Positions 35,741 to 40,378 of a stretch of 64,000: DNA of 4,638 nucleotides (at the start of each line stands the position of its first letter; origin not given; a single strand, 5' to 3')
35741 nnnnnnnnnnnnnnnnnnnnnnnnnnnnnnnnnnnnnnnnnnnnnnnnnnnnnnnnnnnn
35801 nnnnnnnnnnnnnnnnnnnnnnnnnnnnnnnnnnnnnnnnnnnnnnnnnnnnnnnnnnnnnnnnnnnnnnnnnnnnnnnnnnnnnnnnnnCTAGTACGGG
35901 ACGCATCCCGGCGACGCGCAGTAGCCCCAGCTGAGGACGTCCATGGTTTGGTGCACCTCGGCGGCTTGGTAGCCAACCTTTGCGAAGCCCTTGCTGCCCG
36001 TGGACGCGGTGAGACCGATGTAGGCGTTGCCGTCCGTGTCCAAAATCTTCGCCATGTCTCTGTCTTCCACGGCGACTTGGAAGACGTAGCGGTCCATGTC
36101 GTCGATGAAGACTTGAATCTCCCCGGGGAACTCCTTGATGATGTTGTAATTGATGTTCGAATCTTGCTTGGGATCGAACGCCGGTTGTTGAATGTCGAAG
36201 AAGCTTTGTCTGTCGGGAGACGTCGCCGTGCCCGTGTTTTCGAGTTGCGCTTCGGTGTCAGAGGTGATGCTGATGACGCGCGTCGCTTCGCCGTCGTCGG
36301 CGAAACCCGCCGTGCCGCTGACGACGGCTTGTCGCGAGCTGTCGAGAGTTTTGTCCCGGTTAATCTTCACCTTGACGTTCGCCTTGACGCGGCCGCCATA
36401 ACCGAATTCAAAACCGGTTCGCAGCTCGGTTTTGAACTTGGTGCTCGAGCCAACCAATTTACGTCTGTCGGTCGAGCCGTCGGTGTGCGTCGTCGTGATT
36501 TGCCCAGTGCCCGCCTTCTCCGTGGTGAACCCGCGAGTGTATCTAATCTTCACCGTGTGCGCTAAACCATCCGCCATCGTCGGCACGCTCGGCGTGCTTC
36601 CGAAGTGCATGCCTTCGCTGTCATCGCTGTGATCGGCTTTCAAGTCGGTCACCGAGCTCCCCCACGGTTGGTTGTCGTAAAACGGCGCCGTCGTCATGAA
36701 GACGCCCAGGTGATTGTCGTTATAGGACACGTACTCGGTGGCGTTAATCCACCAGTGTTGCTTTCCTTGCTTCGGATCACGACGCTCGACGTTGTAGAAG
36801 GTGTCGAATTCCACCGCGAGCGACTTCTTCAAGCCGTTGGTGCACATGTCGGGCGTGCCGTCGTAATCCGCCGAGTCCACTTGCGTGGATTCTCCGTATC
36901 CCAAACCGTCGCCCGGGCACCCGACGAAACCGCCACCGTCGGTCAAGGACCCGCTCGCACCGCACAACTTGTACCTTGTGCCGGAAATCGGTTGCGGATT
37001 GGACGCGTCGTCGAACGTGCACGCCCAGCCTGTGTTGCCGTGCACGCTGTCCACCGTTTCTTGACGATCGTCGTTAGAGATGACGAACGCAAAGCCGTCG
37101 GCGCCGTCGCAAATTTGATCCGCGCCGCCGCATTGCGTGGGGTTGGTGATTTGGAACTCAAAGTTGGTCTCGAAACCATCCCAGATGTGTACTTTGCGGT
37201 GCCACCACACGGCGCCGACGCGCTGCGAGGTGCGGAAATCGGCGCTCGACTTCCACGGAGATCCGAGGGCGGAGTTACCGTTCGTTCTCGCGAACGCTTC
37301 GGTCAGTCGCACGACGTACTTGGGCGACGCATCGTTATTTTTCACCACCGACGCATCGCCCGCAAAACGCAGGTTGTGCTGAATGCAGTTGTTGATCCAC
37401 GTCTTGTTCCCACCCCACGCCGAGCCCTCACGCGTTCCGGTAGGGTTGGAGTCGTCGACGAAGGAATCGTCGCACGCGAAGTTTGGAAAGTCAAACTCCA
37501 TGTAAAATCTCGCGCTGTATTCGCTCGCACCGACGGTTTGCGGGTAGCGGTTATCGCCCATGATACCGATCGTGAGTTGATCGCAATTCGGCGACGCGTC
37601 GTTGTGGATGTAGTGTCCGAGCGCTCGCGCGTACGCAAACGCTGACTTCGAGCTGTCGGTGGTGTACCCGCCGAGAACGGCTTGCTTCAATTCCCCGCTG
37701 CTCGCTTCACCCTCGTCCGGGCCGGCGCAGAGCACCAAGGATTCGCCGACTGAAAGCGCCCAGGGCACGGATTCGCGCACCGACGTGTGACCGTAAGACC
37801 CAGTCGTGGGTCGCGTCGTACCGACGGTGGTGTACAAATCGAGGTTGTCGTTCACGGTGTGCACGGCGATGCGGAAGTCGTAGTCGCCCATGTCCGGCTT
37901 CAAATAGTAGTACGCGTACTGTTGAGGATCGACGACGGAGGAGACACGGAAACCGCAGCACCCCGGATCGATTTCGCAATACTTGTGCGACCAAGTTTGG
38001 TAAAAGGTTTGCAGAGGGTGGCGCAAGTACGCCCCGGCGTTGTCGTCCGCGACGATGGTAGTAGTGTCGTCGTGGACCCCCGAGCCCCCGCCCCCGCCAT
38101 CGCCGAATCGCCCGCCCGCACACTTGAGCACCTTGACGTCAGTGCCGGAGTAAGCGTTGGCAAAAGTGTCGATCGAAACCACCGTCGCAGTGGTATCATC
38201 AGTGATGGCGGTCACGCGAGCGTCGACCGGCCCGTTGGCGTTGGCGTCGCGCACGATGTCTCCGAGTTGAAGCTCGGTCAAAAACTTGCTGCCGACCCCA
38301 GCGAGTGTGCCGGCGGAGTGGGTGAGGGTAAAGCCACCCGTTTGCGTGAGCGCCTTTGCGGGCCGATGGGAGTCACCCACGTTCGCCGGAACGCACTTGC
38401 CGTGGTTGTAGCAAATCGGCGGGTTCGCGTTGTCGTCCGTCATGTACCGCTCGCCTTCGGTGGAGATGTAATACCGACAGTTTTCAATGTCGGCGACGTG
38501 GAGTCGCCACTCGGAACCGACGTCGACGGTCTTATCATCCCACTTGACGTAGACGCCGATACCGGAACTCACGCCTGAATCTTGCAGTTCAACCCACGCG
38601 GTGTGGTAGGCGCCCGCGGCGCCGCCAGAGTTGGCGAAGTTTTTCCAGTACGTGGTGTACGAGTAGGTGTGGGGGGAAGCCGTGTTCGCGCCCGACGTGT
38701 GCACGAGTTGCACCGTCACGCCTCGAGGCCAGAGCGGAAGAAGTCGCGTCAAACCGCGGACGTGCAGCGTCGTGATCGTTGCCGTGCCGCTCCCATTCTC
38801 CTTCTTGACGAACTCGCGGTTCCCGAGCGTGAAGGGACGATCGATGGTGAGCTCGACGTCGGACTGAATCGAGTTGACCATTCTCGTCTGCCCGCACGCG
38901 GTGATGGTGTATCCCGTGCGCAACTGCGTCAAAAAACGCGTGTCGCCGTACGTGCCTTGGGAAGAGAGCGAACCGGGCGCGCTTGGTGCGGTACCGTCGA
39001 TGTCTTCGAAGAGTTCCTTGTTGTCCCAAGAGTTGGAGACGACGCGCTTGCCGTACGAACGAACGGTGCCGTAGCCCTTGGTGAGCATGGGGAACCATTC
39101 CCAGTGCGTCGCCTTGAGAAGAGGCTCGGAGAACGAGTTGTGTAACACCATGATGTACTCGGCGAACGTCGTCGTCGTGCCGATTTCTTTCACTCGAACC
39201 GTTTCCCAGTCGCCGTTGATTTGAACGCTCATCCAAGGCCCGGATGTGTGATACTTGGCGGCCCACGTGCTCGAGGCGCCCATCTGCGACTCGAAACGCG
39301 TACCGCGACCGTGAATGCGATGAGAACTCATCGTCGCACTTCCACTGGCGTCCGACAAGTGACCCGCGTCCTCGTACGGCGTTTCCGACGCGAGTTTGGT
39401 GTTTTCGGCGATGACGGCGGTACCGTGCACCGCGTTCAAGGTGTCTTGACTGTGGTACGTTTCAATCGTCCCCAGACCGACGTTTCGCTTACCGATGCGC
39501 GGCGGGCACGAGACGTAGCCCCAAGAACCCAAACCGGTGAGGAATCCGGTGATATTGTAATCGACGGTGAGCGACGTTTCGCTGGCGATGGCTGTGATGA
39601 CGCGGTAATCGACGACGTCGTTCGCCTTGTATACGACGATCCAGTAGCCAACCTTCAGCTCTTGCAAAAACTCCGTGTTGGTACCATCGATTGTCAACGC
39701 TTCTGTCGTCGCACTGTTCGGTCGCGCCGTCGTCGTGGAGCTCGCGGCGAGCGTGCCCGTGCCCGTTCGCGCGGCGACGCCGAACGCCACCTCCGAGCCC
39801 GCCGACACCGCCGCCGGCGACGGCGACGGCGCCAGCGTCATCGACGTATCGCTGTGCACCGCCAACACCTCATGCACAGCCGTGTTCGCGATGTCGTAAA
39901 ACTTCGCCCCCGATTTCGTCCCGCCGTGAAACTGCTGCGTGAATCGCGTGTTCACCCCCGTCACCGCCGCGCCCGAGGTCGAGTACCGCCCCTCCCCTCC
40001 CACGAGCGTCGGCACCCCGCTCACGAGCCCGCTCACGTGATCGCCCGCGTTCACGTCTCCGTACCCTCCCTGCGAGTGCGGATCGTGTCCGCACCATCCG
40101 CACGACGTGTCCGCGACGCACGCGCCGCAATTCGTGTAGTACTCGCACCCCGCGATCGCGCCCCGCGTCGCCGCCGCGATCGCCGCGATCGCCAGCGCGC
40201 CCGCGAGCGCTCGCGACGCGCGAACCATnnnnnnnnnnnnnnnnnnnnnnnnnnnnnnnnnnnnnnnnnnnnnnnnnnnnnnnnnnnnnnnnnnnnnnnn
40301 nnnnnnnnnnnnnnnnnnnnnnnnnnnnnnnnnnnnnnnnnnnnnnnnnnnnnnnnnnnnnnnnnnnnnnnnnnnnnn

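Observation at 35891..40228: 1445-aa secreted protein combining a PSI domain with a C-terminal legume-type lectin domain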

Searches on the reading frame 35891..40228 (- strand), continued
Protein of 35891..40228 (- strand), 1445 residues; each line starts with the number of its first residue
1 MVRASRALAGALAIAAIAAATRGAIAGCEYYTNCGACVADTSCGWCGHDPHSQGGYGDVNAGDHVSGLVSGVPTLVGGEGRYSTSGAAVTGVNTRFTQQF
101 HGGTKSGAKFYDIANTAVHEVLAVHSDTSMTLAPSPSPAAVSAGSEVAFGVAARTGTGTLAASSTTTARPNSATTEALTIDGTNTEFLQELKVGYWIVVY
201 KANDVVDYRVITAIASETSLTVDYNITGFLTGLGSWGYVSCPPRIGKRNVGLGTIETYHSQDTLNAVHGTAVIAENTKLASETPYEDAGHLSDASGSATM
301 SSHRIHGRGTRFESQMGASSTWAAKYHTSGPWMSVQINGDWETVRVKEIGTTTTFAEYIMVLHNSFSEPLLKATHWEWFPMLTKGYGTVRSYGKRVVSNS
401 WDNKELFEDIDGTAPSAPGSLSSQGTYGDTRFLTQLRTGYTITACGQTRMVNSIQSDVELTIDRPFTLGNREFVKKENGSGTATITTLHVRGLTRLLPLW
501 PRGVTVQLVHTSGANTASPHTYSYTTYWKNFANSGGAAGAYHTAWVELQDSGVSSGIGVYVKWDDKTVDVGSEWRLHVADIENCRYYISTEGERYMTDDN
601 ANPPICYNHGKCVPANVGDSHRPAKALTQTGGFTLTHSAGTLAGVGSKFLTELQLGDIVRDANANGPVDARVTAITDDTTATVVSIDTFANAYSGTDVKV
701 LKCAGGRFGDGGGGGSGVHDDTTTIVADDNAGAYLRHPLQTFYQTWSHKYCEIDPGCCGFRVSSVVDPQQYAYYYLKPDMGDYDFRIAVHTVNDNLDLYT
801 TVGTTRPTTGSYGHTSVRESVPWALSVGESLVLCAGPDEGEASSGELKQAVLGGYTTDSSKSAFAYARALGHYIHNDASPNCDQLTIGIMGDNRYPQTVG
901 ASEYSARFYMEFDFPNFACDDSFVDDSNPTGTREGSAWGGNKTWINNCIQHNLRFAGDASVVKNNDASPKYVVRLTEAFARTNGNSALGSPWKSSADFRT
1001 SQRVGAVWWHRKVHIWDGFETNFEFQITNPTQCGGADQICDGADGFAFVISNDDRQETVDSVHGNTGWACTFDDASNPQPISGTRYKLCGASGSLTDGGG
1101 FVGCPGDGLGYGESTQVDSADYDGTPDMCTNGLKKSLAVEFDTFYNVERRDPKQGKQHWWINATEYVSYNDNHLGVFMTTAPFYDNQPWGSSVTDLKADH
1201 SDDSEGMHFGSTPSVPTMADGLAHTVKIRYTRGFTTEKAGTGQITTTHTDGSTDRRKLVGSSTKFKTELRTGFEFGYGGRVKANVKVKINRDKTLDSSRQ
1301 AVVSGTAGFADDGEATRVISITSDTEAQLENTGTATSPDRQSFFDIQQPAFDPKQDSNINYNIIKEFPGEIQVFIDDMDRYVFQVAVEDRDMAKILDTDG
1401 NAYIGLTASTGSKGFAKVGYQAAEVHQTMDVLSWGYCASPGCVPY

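Call 39: list_cluster_members(proteins=[window:35894-40228:-, P0003, P0008, P0016, P0021, P0034, P0036, P0039, P0046, P0048])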
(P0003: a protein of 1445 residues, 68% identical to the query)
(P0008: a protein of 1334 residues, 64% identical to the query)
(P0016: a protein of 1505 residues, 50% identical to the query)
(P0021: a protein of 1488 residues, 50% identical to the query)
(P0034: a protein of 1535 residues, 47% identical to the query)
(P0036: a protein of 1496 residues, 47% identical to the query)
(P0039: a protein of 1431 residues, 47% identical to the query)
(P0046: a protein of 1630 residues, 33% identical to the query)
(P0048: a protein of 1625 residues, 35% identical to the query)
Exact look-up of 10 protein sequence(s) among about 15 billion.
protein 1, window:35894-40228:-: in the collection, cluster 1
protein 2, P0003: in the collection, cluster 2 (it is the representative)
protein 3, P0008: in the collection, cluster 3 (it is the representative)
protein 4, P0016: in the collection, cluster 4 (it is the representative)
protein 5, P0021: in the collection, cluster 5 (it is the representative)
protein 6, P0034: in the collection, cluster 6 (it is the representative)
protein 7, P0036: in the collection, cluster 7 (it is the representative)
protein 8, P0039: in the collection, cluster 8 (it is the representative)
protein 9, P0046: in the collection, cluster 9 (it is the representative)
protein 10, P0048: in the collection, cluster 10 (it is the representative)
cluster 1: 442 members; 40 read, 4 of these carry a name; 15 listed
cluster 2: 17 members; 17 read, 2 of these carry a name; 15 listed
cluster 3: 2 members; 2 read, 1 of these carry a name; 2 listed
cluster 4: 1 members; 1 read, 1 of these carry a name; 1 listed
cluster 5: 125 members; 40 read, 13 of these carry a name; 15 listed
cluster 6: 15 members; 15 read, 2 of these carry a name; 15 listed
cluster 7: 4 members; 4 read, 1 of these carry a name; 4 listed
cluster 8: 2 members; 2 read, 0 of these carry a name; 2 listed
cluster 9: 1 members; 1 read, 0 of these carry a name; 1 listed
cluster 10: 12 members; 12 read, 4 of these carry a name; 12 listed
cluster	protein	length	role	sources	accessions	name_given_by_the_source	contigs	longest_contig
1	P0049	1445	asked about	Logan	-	-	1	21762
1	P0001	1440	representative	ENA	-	-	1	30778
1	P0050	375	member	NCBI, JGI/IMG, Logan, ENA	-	hypothetical protein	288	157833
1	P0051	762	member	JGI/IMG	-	hypothetical protein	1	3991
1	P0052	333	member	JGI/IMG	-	hypothetical protein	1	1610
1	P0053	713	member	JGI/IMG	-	hypothetical protein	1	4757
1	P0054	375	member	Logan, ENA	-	-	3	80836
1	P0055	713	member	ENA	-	-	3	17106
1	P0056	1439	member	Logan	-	-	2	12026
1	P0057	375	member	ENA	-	-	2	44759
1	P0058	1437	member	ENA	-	-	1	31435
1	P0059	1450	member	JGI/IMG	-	-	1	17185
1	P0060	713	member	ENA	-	-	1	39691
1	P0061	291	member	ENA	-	-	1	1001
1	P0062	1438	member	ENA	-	-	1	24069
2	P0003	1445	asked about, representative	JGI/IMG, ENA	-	-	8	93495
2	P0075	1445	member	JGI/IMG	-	-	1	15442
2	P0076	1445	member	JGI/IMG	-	-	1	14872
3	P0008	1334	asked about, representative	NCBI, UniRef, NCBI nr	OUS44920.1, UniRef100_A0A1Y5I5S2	hypothetical protein BE221DRAFT_193518 [Ostreococcus tauri] | Uncharacterized protein n=1 Tax=Ostreococcus tauri TaxID=70448 RepID=A0A1Y5I5S2_OSTTA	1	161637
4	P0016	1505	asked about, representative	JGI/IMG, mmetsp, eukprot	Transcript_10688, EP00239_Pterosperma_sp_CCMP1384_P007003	Transcript_10688/g.12494 ORF Transcript_10688/g.12494 Transcript_10688/m.12494 ... | CAMPEP_0197854672 /NCGR_PEP_ID=MMETSP1438-20131217/25099_1 /TAXON_ID=1461541 ...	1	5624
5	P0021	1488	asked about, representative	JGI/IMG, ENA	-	-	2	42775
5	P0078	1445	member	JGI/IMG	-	hypothetical protein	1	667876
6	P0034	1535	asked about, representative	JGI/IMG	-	-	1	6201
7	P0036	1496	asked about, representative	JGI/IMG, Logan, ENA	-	-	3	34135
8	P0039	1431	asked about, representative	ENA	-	-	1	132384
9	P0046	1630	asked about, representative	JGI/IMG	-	-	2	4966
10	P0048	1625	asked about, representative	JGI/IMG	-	hypothetical protein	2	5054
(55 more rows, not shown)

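Call 58: search_protein_families(library=phrogs, proteins=[window:35894-40228:-], max_evalue=0.01)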
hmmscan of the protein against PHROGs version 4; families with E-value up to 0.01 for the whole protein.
window:35894-40228:- (1445 aa): 2 families
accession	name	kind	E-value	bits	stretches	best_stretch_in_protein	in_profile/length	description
phrog_1591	-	tail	4.4e-05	24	1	82-141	9-69/484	tail fiber protein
phrog_1980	-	tail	0.0022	18.4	1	173-228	11-65/449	tail fiber protein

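Call 59: search_protein_families(library=ncbifam, proteins=[window:35894-40228:-], max_evalue=0.01)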
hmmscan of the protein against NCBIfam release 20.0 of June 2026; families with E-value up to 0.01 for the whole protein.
window:35894-40228:- (1445 aa): 0 families

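Call 75: search_protein_families(library=phrogs, proteins=[P0046], max_evalue=0.001)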
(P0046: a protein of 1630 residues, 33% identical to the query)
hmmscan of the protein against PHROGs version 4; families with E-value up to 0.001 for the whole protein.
P0046 (1630 aa): 0 families

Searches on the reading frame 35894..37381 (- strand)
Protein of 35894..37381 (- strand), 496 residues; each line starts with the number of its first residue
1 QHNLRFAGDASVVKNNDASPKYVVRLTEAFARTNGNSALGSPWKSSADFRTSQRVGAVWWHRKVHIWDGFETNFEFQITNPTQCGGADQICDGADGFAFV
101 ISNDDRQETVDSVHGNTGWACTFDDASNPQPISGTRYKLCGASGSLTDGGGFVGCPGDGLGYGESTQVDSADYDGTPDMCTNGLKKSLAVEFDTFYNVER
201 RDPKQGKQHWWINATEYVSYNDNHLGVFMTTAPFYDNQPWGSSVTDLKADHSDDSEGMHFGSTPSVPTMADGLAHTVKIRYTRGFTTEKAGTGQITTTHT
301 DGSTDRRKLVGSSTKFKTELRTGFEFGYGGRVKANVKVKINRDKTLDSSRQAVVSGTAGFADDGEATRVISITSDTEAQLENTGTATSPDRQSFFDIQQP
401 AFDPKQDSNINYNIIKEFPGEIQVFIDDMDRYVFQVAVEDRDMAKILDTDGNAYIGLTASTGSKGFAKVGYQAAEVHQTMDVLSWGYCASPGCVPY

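Call 16: search_protein_families(library=pfam, proteins=[window:35894-37381:-], max_evalue=10)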
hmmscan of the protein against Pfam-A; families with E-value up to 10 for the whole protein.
window:35894-37381:- (496 aa): 3 families
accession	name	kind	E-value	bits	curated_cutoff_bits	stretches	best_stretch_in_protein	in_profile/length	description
PF18483.9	Lectin_L-type_dom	-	1.5e-13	51.5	78.3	3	20-117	21-84/215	Legume lectin beta-barrel domain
PF00139.26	Lectin_legB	-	1.4e-10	41.5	26.3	2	3-106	16-93/250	Legume lectin domain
PF16744.11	zf-RING_15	-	0.16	12.6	30.8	1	101-127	40-66/73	KIAA1045 RING finger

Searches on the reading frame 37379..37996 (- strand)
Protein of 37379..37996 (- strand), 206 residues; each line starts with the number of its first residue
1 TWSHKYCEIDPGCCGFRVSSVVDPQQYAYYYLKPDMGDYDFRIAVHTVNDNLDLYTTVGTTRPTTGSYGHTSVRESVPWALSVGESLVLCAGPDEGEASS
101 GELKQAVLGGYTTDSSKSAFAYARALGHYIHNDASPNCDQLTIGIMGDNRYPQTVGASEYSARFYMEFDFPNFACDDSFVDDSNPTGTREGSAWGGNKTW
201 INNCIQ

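Call 16: search_protein_families(library=pfam, proteins=[window:37379-37996:-], max_evalue=10)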
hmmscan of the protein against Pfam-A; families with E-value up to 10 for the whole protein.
window:37379-37996:- (206 aa): 0 families
